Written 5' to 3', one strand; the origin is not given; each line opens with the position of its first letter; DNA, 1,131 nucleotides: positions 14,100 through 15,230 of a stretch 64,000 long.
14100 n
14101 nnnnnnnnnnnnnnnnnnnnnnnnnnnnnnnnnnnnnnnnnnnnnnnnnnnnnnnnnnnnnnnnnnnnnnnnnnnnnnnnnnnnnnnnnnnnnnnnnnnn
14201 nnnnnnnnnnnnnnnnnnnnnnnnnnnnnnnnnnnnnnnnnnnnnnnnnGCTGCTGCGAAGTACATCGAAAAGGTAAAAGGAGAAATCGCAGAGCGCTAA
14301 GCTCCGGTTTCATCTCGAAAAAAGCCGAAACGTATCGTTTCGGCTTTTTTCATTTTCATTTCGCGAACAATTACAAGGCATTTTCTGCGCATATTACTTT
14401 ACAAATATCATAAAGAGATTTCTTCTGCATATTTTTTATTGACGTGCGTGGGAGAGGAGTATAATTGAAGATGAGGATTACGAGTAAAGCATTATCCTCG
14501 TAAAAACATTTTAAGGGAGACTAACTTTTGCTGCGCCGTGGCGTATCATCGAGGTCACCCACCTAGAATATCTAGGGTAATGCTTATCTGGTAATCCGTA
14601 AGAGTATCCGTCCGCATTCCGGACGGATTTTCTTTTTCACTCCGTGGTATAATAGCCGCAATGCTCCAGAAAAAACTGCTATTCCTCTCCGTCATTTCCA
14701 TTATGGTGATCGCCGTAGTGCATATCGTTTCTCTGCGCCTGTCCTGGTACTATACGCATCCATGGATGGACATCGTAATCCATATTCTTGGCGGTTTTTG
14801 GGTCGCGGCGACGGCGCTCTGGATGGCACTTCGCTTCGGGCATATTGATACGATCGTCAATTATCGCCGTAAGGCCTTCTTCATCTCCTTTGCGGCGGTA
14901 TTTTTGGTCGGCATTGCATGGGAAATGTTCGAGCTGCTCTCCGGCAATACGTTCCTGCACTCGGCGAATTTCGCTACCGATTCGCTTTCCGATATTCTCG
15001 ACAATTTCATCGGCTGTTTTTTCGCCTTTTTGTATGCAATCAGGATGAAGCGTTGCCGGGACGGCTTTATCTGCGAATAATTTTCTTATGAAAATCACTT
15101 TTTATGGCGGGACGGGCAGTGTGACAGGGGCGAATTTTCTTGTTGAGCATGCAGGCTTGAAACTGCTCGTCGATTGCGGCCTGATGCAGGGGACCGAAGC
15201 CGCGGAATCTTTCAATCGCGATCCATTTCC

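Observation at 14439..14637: Stand-alone promoter-to-terminator unit of about 170 nt with no ORF: a candidate small RNA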

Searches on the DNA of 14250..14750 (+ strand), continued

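Call 74: search_with_rna_model(model_id=R2, sources=[L086, L087, L088, L089, L090, L091, L092, L093, L094, L095, L096, L097, L098, L099, L100, L101, L102, L103, L104, L105, L106, L107, L108, L109, L110, L111, L112, L113, L114, L115, L116, L117, L118, L119, L120, L121, L122, L123, L124, L125, L126, L127, L128, L129, L130, L131, L132, L133, L134, L135, L136, L137, L138, L139, L140, L141, L142, L143, L144, L145, L146, L147, L148, L149, L150, L151, L152, L153, L154, L155, L156, L157, L158, L159, L160, L161, L162, L163, L164, L165], max_evalue=0.001)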
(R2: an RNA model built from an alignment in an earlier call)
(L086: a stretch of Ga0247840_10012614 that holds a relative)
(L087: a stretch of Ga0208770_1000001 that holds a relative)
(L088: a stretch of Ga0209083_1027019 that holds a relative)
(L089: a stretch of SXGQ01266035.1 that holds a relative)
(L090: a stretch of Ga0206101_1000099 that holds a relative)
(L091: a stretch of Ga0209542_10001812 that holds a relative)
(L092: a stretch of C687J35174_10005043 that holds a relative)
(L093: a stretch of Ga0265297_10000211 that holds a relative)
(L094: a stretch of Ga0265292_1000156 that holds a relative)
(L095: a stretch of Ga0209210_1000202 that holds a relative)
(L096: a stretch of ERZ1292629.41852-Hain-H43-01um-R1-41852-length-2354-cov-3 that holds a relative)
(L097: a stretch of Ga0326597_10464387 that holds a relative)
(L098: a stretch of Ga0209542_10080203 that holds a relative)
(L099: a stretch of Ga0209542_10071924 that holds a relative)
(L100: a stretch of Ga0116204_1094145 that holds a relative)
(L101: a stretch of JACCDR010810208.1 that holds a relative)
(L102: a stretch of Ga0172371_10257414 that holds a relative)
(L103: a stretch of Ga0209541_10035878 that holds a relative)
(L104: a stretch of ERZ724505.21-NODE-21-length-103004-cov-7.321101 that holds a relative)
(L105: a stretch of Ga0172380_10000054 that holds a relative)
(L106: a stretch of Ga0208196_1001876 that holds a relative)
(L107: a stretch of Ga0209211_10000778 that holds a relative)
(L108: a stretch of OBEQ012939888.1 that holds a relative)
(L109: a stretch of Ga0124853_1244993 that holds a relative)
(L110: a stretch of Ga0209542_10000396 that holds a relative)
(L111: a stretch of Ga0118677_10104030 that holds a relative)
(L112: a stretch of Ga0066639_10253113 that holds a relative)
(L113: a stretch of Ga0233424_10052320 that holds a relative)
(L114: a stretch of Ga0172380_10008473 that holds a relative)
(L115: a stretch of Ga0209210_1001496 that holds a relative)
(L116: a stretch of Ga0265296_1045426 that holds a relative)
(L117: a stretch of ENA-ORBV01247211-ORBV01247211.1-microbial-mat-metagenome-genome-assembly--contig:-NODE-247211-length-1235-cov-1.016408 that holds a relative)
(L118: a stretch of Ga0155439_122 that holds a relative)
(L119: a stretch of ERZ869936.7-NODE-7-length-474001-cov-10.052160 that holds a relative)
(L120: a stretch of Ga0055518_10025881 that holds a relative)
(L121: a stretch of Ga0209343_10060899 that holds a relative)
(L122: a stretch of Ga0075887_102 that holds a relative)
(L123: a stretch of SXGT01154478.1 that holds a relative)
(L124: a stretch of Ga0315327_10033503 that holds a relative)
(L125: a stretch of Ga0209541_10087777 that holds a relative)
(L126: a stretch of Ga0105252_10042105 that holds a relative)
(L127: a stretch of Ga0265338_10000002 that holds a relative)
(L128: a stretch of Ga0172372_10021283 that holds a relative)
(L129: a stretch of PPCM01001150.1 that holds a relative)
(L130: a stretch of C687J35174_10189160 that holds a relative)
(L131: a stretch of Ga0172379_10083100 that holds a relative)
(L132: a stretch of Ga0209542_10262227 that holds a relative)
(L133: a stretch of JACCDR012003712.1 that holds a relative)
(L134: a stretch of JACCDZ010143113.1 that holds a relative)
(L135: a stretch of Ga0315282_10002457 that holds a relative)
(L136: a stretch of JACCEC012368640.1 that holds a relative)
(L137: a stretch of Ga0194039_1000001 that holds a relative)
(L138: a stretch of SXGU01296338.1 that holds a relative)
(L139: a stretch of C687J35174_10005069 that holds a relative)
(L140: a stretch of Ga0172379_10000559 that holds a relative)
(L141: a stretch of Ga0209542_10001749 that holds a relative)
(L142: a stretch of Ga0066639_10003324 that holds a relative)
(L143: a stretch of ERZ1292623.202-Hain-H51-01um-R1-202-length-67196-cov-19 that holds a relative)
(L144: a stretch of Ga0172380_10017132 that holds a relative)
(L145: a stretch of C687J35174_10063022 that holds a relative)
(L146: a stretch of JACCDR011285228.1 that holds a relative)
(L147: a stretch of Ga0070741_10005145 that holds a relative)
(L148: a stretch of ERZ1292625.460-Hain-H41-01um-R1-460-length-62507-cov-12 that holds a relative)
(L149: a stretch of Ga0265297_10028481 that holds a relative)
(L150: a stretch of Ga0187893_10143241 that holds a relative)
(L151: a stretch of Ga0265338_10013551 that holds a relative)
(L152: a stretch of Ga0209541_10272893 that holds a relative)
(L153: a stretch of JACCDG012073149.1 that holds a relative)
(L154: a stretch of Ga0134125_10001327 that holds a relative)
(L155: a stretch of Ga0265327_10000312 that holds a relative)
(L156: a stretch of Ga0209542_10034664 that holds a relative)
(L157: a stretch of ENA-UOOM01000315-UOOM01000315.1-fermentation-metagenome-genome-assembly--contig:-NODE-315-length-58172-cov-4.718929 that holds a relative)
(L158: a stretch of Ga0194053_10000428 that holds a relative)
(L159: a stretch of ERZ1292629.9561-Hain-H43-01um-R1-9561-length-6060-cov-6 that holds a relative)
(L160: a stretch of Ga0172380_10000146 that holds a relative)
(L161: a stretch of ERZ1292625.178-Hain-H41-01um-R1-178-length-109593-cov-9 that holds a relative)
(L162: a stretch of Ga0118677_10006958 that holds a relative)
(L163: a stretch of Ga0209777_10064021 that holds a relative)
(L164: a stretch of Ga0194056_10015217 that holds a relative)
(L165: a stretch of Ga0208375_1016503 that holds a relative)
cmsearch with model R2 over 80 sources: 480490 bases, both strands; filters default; matches with E-value up to 0.001: 81.
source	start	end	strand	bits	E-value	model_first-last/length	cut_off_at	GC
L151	3433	3559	-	122.7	1.3e-24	1-126/126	no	0.41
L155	3273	3399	-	118.3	1.3e-23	1-126/126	no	0.42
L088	1863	1986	-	117.5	2e-23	1-126/126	no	0.36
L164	2973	3096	+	115.5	5.6e-23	1-126/126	no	0.37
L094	4132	4258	-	111.7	4.2e-22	1-126/126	no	0.42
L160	6004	6126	+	106.6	6.2e-21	1-126/126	no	0.41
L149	2057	2180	-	104.6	1.8e-20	1-126/126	no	0.43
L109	1355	1478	+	100.5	1.6e-19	1-126/126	no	0.45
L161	12087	12210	+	98.8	3.9e-19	1-126/126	no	0.44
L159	2548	2669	-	97.9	6e-19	1-126/126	no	0.37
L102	110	238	+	97.6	7e-19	1-126/126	no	0.37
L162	3752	3878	-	97.6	7.3e-19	1-126/126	no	0.39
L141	7383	7504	+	97.2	8.9e-19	1-126/126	no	0.39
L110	4566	4688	+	97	9.9e-19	1-126/126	no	0.38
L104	1994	2119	+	96.6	1.2e-18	1-126/126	no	0.37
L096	287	410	+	96.3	1.4e-18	1-126/126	no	0.39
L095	338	459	+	95.3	2.4e-18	1-126/126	no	0.41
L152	130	260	-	95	2.8e-18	1-126/126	no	0.44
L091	1638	1760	-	94.1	4.6e-18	1-126/126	no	0.41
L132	219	340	+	93.7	5.5e-18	1-126/126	no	0.42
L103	6075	6196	-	92.1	1.3e-17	1-126/126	no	0.39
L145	1189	1311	+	91.1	2.2e-17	1-126/126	no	0.39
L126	363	484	-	90.7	2.7e-17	1-126/126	no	0.38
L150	686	812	-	89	6.8e-17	1-126/126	no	0.38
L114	10991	11113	-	87.8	1.3e-16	1-126/126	no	0.45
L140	2199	2327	+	86.6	2.4e-16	1-126/126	no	0.4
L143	285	413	-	85.8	3.6e-16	1-126/126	no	0.42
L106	10857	10986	+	85.4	4.4e-16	1-126/126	no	0.41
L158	12247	12370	+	84.3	7.8e-16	1-126/126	no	0.43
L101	8009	8131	+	84.3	7.9e-16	1-126/126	no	0.46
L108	383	519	+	84.2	8.2e-16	1-126/126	no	0.44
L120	549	672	-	82.4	2.2e-15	1-126/126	no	0.47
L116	467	596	+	81.8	3e-15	1-126/126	no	0.41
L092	5878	6022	-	81.6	3.3e-15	1-126/126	no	0.39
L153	7801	7939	-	80.4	6e-15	1-126/126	no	0.38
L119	4747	4871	-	80.2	7e-15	1-126/126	no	0.46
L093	2240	2369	+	80.1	7.3e-15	1-126/126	no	0.42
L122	2122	2244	-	79.1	1.2e-14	1-126/126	no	0.4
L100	619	742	-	78.7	1.5e-14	1-126/126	no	0.44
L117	292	414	+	78.6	1.6e-14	1-126/126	no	0.46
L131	1969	2092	+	78.4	1.8e-14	1-126/126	no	0.46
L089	1344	1484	-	77.9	2.3e-14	1-126/126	no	0.41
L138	2483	2623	+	77.9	2.3e-14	1-126/126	no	0.41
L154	11743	11864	+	77.7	2.5e-14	1-126/126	no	0.43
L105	7068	7203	-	75.1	1e-13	1-126/126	no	0.43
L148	4637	4769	+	75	1.1e-13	1-126/126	no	0.44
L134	489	612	+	74.6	1.3e-13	1-126/126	no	0.44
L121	236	377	-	73.9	1.9e-13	1-126/126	no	0.5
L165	3019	3153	-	72.9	3.1e-13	1-126/126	no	0.39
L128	4678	4819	+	72.7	3.6e-13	1-126/126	no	0.44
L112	816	944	-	72.5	3.9e-13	1-126/126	no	0.42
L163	1869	1999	-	71.3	7.6e-13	1-126/126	no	0.47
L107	2039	2179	+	70.2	1.3e-12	1-126/126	no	0.41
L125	1187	1302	+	69.4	2e-12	1-126/126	no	0.47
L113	30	171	-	69.1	2.4e-12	1-126/126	no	0.46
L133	1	117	+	68.8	2.8e-12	7-126/126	5'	0.46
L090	1519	1641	-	68.6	3.1e-12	1-126/126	no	0.41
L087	559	683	-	68.3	3.5e-12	1-126/126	no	0.41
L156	777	918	-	67.9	4.4e-12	1-126/126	no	0.44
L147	2954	3099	+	67.6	5.2e-12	1-126/126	no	0.47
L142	12537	12664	+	66.8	8e-12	1-126/126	no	0.41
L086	4055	4182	-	66.8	8.1e-12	1-126/126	no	0.42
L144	1399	1543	+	66.3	1e-11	1-126/126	no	0.39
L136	9232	9371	-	62.5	7.7e-11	1-126/126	no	0.42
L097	1296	1388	-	61.8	1.1e-10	32-126/126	5'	0.4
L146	618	729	-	61.5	1.3e-10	1-126/126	no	0.47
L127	1252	1393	+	59.6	3.6e-10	1-126/126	no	0.5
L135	642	759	+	59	4.9e-10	1-126/126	no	0.47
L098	283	428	-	58.2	7.5e-10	1-126/126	no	0.51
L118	233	380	-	57.7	9.7e-10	1-126/126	no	0.34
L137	3151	3278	+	54.7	4.6e-09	1-126/126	no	0.46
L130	1598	1683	-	51.8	2.1e-08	41-126/126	5'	0.41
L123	8298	8416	+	49.5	7.2e-08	1-126/126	no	0.57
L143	593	713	-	48.5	1.2e-07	1-126/126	no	0.55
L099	1553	1668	-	41.2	5.8e-06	1-126/126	no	0.53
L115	167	280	-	38.9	1.9e-05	1-126/126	no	0.5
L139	2014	2126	-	37.5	3.9e-05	37-126/126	5'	0.4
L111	104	192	+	35.4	0.00012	20-105/126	no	0.38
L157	8780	8925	-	33.6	0.0003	1-126/126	no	0.45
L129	4025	4173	-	33.3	0.00037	1-126/126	no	0.42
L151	3434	3560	+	32.7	0.00049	1-126/126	no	0.41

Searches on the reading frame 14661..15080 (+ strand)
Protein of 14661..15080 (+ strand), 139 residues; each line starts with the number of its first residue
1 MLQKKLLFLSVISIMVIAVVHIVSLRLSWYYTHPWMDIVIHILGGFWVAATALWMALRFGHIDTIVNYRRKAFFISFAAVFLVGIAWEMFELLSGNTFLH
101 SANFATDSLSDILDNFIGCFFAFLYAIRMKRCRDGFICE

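Call 10: search_protein_families(library=pfam, proteins=[window:14661-15080:+])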
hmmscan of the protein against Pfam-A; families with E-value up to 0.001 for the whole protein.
window:14661-15080:+ (139 aa): 0 families

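Call 11: find_encoding_contigs(protein=window:14661-15080:+, flank=3000, max_places=10)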
Protein window:14661-15080:+ (139 aa): 2 contigs read that carry it; 2 places shown.
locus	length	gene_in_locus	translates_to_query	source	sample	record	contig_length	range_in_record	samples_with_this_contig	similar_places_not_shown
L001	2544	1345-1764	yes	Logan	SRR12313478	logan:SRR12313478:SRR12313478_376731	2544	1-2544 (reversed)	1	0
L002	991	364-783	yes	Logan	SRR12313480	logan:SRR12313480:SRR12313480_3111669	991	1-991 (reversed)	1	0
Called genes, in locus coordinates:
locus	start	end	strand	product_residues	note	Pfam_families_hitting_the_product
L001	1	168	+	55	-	?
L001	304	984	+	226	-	PF05552:MS_channel_1st_1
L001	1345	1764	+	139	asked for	PF09997:DUF2238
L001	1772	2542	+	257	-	?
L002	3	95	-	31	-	?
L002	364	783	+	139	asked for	PF09997:DUF2238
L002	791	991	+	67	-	?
